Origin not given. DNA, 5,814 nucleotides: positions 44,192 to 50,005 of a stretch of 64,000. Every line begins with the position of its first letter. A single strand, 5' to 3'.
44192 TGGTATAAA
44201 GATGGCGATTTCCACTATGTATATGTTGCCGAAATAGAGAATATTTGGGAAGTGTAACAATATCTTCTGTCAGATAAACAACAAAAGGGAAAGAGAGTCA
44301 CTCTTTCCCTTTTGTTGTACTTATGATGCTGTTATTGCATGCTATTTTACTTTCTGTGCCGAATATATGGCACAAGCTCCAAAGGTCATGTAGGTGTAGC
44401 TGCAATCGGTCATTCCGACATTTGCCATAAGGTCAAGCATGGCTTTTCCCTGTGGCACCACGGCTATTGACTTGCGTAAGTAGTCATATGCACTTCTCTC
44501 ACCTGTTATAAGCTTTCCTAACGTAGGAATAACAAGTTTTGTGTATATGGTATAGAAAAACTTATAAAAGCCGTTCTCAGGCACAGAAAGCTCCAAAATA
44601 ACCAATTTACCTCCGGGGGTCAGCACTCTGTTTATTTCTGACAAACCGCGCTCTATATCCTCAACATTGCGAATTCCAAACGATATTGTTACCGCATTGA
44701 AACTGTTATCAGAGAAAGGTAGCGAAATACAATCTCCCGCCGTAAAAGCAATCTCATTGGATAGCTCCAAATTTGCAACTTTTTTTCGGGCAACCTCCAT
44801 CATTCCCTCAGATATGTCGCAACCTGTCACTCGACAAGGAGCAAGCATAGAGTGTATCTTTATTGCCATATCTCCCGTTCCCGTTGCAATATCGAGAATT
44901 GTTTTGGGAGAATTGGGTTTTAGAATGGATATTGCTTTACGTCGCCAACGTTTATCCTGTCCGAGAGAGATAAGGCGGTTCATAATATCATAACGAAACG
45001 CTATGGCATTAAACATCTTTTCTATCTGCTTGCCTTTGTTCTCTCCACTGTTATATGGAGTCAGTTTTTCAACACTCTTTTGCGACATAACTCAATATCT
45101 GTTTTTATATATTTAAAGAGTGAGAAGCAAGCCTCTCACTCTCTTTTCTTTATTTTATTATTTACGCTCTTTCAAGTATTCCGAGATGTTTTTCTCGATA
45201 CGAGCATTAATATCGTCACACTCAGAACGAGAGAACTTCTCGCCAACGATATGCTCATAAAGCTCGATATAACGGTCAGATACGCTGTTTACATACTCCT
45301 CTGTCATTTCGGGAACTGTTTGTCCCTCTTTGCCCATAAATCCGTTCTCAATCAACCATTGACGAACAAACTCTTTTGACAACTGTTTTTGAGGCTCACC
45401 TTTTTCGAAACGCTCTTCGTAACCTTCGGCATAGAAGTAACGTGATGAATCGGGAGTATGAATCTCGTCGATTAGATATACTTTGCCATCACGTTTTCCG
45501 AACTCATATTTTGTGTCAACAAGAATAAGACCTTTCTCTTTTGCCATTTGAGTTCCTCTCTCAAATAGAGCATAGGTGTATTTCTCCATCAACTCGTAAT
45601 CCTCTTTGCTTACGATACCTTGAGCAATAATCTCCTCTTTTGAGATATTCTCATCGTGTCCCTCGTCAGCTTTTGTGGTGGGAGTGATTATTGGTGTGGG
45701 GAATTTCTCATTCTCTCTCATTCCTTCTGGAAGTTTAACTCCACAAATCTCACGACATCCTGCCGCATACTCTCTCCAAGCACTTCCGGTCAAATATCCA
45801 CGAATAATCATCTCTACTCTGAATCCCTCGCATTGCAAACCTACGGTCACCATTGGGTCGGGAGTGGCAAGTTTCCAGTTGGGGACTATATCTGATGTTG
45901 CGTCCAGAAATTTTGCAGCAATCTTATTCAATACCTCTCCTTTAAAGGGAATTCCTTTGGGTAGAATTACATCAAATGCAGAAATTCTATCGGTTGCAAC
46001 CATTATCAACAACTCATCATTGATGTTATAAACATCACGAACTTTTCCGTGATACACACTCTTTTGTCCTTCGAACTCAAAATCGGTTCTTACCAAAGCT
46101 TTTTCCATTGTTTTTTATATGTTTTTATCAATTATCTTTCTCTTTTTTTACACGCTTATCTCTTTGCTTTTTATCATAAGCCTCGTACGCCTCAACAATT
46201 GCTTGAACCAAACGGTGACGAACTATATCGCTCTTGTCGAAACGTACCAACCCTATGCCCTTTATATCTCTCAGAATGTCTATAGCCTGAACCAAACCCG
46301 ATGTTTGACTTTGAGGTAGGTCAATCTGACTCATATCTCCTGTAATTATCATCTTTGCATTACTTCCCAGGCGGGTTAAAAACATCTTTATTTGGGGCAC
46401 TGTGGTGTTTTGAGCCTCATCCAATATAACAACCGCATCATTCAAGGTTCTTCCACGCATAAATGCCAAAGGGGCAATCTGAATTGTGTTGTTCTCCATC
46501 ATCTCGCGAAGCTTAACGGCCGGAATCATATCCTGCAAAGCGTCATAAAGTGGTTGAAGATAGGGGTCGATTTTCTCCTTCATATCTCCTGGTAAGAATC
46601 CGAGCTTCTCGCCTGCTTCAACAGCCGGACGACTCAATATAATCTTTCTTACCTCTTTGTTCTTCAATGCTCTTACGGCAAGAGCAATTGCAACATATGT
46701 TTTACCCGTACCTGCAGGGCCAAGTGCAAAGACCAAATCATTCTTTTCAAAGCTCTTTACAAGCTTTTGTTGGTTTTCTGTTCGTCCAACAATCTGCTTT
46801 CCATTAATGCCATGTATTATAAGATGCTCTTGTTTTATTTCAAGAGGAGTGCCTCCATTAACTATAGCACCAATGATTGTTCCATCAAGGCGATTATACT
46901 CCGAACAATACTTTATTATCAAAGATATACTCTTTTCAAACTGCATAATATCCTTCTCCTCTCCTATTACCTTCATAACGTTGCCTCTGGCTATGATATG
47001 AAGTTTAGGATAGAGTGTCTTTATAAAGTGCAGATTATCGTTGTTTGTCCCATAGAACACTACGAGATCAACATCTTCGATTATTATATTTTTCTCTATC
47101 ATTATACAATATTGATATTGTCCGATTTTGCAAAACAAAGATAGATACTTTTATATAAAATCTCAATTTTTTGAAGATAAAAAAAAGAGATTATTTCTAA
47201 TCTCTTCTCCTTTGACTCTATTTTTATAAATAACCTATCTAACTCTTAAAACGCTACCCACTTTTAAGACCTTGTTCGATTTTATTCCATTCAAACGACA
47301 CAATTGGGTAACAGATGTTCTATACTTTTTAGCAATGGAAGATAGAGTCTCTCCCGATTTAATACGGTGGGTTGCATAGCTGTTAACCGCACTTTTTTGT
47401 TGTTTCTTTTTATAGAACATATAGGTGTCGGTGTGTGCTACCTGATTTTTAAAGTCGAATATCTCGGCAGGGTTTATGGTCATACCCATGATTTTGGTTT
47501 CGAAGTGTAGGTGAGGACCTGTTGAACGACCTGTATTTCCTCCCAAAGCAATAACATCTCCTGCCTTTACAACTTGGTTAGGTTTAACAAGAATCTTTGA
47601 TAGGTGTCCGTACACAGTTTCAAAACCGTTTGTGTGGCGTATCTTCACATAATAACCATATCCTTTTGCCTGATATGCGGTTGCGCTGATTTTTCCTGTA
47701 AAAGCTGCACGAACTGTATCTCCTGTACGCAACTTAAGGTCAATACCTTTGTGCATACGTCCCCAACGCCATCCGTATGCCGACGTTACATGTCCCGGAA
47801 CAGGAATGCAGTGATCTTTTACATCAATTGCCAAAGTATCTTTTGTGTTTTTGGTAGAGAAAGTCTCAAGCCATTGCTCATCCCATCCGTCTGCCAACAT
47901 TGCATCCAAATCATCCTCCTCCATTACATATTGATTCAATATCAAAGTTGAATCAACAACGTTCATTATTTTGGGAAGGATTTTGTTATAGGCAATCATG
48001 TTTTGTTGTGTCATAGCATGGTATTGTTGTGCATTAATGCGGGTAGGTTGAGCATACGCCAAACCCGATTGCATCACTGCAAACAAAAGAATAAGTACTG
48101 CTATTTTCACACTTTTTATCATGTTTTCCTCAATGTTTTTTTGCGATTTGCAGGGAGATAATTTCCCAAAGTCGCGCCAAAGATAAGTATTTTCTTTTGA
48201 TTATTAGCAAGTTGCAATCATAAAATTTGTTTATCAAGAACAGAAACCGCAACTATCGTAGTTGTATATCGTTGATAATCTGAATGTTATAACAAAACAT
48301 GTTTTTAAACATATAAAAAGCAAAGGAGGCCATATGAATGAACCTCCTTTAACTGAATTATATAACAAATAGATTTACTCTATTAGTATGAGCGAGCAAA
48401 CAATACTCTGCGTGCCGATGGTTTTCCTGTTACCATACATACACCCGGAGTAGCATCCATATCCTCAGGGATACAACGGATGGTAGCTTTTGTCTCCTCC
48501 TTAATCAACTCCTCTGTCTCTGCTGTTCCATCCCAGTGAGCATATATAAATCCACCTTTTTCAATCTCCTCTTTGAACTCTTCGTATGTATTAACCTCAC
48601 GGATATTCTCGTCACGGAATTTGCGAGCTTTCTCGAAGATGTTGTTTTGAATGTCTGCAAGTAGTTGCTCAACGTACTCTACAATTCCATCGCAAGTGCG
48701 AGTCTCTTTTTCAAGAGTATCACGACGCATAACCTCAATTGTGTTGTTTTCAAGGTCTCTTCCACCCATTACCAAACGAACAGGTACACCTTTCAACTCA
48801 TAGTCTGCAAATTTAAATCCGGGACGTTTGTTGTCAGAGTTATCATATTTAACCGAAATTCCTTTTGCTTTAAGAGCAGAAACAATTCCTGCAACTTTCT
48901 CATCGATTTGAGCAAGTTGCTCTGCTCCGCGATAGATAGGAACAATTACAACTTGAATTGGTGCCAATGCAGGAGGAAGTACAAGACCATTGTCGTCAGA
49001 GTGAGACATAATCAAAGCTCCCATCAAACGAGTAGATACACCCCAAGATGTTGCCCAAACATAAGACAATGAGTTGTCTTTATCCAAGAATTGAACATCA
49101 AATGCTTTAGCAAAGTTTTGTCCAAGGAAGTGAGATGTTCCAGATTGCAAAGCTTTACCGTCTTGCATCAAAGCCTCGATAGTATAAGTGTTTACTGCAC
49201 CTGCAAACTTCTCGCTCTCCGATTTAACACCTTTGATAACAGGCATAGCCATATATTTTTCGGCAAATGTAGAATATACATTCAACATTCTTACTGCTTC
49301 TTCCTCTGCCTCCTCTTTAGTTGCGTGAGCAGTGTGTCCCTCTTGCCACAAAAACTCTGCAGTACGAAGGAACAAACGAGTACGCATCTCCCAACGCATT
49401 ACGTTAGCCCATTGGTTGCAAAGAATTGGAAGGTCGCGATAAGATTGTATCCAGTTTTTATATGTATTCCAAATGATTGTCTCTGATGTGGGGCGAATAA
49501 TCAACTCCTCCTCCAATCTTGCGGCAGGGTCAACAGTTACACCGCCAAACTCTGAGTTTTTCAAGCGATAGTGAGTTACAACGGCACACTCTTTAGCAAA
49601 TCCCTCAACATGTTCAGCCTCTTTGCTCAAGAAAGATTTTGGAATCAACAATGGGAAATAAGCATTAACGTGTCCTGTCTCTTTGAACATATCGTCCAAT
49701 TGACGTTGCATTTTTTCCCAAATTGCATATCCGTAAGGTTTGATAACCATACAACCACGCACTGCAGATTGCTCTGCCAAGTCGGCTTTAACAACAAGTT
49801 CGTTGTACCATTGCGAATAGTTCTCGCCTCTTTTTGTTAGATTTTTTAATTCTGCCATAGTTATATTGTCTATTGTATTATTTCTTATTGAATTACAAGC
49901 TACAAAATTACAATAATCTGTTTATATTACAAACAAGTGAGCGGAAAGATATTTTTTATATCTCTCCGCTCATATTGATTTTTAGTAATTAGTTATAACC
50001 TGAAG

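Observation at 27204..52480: Inverted duplication of a two-gene T9SS cargo cassette (beta-propeller + LamG-like) bracketing about 20 kb of core genes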

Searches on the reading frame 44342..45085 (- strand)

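Call 14: search_protein_families(library=pfam, proteins=[window:44342-45085:-], max_evalue=0.00001)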
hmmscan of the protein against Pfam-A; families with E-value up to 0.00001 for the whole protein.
window:44342-45085:- (247 aa): 8 families
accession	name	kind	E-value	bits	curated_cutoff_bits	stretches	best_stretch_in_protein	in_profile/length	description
PF01209.24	Ubie_methyltran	-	7.1e-64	215.8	20.1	1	17-245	5-233/233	ubiE/COQ5 methyltransferase family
PF13649.12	Methyltransf_25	-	3.9e-22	79.2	27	1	63-159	1-97/97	Methyltransferase domain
PF08241.18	Methyltransf_11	-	4.5e-21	75.7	21.2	1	64-163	1-95/95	Methyltransferase domain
PF13847.12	Methyltransf_31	-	6e-17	62.1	27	1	60-167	4-113/145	Methyltransferase domain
PF08242.18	Methyltransf_12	-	4e-14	53.6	30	1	64-161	1-98/98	Methyltransferase domain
PF13489.12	Methyltransf_23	-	1.1e-08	35.4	27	1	50-166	12-119/164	Methyltransferase domain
PF00891.24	Methyltransf_2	-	6.7e-06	26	22.3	1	54-172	57-173/210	O-methyltransferase domain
PF05175.20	MTS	-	9.5e-06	25.8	23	0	53-163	25-138/170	Methyltransferase small domain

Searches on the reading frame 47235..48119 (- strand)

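Call 14: search_protein_families(library=pfam, proteins=[window:47235-48119:-], max_evalue=0.00001)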
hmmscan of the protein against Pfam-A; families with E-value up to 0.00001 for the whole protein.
window:47235-48119:- (294 aa): 2 families
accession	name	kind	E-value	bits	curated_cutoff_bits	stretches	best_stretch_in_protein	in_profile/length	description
PF01551.29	Peptidase_M23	-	3.5e-31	107.7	28.7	1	121-217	1-96/96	Peptidase family M23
PF01476.26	LysM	-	1.4e-14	54.2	20.9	1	251-293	1-42/43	LysM domain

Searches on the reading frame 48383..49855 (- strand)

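Call 15: search_protein_families(library=pfam, proteins=[window:48383-49855:-], max_evalue=0.00001)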
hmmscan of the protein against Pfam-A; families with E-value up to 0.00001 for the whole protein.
window:48383-49855:- (490 aa): 3 families
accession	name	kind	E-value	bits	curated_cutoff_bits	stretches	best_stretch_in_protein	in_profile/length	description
PF09180.16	ProRS-C_1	-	5.5e-24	84.5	31.5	1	424-490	1-71/71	Prolyl-tRNA synthetase, C-terminal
PF00587.30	tRNA-synt_2b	-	3.7e-21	76.4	29.3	1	113-283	6-177/179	tRNA synthetase class II core domain (G, H, P, S and T)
PF03129.25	HGTP_anticodon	-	5.5e-20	71.8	21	1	301-397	1-93/94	Anticodon binding domain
